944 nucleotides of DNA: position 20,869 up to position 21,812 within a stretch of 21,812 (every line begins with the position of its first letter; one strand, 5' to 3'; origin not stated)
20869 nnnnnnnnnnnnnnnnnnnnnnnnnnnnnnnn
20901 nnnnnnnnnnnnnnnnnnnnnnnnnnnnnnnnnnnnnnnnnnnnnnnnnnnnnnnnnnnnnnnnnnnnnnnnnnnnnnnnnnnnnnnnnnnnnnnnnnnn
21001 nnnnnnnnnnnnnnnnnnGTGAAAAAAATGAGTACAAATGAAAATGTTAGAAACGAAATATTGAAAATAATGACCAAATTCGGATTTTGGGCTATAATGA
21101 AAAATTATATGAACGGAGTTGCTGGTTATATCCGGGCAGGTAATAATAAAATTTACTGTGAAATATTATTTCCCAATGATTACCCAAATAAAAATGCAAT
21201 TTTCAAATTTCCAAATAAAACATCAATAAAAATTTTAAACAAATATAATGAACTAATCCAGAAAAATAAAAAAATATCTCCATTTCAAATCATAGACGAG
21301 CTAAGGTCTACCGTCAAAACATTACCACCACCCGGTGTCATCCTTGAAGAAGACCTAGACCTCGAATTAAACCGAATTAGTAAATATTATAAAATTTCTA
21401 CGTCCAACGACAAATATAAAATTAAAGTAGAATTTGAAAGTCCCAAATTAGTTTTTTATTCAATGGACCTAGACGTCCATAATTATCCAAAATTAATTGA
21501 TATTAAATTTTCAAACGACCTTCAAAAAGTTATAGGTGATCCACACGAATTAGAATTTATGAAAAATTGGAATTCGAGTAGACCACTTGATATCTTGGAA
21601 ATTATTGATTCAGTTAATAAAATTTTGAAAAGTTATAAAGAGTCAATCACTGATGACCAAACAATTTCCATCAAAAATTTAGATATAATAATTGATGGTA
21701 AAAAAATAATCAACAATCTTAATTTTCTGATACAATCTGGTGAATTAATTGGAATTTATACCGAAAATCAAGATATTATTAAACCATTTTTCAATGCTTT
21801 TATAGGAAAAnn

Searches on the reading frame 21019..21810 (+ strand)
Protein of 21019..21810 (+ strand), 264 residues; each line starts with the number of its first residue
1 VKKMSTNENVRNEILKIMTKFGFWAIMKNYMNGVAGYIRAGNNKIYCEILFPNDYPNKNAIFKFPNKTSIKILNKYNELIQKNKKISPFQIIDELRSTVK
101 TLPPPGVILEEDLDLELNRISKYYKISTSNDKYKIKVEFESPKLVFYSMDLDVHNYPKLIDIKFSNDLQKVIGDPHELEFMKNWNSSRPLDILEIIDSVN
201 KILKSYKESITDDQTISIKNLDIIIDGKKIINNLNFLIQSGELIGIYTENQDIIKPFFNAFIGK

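Call 6: search_protein_families(library=pfam, proteins=[window:21019-21810:+], max_evalue=0.001)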
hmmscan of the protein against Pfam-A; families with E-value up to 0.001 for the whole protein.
window:21019-21810:+ (264 aa): 0 families

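Call 20: search_protein_families(library=pfam, proteins=[window:21019-21810:+], max_evalue=1)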
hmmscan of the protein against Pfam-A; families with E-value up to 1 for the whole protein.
window:21019-21810:+ (264 aa): 2 families
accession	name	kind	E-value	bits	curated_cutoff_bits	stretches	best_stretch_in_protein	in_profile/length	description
PF17214.9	KH_TffA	-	0.052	14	22.6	1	136-155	23-42/68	Transcription termination factor FttA, KH domain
PF23594.1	RPN11_C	-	0.2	12.2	27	0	194-228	16-50/80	26S proteasome regulatory subunit RPN11 C-terminal domain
